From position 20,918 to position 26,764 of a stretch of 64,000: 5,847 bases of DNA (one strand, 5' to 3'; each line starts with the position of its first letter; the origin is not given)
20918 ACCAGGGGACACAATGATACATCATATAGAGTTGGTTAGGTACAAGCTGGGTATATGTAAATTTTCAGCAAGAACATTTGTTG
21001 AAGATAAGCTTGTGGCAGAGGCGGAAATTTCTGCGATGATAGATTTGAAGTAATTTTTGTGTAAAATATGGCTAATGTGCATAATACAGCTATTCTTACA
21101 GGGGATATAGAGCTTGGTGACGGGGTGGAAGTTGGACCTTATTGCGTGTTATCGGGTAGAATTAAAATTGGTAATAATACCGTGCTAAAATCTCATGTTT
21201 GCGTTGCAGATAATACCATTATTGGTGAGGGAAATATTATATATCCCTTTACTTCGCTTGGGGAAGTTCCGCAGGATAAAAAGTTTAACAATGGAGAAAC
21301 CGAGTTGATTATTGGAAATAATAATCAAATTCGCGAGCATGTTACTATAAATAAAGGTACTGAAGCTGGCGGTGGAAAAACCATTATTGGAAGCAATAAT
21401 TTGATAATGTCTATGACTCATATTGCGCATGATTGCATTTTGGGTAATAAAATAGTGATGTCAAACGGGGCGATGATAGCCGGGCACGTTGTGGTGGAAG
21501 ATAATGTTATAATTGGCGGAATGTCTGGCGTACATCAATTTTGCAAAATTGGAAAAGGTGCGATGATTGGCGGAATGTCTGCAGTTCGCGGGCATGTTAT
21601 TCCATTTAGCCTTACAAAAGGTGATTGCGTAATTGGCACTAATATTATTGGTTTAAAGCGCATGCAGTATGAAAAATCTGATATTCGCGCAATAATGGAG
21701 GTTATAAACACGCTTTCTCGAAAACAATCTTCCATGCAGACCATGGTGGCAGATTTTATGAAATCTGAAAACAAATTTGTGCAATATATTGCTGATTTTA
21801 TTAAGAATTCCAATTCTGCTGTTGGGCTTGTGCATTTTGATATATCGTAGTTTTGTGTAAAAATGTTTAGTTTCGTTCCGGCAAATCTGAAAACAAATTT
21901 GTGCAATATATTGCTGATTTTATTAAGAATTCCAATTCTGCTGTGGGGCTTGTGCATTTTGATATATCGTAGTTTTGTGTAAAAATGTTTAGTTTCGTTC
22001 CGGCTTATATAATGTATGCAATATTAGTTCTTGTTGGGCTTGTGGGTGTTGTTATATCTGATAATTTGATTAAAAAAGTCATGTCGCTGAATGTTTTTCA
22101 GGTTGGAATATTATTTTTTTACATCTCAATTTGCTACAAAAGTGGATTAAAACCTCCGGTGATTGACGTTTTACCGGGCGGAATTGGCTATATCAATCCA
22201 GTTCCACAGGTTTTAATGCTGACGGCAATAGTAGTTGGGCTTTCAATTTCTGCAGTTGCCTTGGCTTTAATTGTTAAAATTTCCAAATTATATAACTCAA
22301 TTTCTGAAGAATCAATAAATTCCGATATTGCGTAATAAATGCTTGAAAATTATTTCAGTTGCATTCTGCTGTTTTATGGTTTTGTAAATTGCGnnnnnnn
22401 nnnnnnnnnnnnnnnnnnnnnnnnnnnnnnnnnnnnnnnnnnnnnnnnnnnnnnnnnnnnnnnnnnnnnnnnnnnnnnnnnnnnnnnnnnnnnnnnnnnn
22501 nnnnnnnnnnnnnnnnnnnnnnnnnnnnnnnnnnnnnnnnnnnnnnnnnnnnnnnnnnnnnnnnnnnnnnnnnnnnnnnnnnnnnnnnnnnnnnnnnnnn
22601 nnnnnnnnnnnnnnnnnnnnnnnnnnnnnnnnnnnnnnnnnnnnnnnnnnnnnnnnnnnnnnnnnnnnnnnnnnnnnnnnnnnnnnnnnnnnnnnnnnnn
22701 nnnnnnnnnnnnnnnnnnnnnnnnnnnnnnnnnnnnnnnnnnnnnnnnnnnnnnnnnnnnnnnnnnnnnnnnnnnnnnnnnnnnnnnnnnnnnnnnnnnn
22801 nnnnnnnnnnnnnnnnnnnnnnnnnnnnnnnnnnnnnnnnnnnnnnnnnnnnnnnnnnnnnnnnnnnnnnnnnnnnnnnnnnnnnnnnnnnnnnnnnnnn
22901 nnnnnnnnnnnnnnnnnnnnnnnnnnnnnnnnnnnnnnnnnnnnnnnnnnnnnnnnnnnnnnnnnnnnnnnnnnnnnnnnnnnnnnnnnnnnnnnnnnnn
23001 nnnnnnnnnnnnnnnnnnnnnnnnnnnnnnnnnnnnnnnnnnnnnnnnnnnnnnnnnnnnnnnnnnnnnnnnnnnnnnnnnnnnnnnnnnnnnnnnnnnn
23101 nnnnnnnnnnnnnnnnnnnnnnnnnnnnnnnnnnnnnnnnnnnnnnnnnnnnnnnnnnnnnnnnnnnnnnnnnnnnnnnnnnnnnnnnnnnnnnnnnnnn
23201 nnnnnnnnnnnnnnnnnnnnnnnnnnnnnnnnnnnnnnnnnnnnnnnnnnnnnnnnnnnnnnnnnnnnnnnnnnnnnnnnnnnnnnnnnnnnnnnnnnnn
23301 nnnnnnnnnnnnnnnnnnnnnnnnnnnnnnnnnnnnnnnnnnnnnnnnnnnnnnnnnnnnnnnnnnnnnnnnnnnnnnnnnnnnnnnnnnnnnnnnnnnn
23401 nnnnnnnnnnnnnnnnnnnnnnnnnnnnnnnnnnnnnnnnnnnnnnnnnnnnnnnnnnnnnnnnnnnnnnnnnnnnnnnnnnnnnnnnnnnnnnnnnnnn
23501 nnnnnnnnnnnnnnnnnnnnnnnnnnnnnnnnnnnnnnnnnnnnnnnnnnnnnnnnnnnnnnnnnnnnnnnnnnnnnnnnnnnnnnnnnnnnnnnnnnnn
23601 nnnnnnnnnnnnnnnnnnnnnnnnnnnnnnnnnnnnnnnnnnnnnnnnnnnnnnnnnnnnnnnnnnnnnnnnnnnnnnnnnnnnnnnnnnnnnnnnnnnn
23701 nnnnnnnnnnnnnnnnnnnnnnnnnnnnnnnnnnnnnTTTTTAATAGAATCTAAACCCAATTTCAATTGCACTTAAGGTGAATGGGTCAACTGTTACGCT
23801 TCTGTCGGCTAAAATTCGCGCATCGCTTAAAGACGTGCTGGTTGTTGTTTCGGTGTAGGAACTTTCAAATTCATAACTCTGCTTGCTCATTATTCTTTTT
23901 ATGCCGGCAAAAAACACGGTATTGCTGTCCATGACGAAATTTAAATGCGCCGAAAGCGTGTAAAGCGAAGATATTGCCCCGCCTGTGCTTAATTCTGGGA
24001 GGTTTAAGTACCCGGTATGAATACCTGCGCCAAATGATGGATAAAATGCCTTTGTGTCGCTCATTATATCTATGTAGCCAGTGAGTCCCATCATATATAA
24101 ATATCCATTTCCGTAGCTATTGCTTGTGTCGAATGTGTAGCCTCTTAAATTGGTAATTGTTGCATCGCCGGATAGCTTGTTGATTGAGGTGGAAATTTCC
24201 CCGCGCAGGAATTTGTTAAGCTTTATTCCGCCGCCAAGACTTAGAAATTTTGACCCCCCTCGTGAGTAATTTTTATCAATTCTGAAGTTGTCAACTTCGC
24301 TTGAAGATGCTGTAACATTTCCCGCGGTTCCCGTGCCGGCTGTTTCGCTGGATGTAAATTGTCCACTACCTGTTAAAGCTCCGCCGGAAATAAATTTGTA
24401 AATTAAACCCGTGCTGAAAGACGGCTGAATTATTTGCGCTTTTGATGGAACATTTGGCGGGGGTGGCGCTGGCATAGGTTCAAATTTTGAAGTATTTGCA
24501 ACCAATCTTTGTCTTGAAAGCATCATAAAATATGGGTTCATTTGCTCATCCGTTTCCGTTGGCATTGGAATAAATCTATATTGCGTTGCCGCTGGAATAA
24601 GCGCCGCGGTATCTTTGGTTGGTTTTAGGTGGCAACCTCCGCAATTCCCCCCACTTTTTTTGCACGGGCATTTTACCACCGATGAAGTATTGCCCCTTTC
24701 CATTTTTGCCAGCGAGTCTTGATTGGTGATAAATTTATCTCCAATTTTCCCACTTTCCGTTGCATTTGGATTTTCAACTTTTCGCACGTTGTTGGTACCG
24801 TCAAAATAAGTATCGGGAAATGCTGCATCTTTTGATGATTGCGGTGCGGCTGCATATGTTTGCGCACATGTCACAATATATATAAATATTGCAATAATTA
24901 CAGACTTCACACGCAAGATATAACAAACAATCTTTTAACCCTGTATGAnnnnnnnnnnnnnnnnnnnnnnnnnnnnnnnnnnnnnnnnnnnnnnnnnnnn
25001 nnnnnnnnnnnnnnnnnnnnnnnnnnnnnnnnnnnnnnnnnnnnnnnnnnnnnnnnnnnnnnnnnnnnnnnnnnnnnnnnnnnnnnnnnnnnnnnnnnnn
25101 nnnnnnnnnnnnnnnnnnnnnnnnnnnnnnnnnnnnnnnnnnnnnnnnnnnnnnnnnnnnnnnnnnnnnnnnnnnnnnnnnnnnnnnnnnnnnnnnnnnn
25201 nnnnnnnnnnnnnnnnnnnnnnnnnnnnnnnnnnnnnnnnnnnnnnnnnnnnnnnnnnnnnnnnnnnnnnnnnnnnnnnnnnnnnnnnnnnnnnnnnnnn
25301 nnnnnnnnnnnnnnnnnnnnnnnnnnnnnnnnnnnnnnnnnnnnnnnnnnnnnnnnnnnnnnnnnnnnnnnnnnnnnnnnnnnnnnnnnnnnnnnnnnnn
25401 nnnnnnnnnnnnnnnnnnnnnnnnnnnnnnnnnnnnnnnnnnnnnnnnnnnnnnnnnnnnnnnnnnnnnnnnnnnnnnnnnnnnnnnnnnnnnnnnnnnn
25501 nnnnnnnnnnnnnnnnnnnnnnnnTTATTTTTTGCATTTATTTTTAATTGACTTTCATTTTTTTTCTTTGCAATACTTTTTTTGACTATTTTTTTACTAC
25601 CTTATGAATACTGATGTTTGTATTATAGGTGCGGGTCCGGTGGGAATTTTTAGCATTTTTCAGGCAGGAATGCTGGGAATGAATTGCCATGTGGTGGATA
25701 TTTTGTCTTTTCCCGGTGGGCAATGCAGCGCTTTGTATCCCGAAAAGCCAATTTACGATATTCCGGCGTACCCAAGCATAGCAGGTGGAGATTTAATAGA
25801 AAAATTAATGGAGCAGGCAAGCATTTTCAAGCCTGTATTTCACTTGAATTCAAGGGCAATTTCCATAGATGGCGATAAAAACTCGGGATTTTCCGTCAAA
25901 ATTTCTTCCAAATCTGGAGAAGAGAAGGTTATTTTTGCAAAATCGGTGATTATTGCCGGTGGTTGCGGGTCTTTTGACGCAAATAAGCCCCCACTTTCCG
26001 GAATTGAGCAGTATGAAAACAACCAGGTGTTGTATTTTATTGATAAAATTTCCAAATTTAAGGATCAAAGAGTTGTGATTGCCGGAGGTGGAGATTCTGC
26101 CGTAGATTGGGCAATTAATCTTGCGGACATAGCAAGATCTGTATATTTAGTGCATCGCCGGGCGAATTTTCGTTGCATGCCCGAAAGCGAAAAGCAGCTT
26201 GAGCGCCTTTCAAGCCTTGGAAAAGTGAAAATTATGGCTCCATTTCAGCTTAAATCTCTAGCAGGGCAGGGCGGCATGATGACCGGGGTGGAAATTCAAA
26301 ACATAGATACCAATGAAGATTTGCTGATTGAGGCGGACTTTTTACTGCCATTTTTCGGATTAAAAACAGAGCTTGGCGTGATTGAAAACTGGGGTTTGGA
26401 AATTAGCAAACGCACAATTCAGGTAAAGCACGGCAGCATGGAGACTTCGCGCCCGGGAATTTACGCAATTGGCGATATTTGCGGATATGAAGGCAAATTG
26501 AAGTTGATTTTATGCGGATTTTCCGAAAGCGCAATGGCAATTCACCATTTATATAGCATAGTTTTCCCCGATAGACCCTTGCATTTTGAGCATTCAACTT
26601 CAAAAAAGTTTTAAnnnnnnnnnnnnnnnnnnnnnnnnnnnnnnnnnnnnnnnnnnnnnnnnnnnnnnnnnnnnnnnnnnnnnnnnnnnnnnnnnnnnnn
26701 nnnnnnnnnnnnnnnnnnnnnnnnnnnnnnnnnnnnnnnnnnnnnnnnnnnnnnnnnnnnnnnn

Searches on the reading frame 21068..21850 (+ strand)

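Call 42: search_protein_families(library=pfam, proteins=[window:21068-21850:+])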
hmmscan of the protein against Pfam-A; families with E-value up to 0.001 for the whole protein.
window:21068-21850:+ (260 aa): 5 families
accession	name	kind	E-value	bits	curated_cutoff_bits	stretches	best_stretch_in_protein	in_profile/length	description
PF00132.30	Hexapep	-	2.3e-22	78.1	27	3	32-64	2-34/36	Bacterial transferase hexapeptide (six repeats)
PF13720.11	Acetyltransf_11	-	4e-10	40.4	24.5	1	177-249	2-78/82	Udp N-acetylglucosamine O-acyltransferase; Domain 2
PF25084.1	LbH_EIF2B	-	1.2e-06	28.9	54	0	81-149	23-99/105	EIF2B subunit epsilon LbH domain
PF21711.3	DCTN5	-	0.00033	20.8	40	0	20-68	102-150/182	Dynactin subunit 5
PF25087.1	GMPPB_C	-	0.00054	20.1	39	0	21-67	58-103/110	GMPPB C-terminal domain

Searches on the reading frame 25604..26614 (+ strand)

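Call 43: search_protein_families(library=pfam, proteins=[window:25604-26614:+])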
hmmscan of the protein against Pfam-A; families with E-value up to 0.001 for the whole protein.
window:25604-26614:+ (336 aa): 4 families
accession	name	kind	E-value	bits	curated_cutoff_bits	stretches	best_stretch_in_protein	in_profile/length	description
PF07992.20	Pyr_redox_2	-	3.4e-26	92.8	26.1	1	4-299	2-281/291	Pyridine nucleotide-disulphide oxidoreductase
PF13738.12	Pyr_redox_3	-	2.5e-19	70.1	30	1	81-290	100-305/305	Pyridine nucleotide-disulphide oxidoreductase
PF00070.33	Pyr_redox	-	1e-09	39.2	22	1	156-232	1-80/82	Pyridine nucleotide-disulphide oxidoreductase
PF03486.20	HI0933_like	-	0.00037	20.4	50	0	4-32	2-30/244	HI0933-like protein Rossmann domain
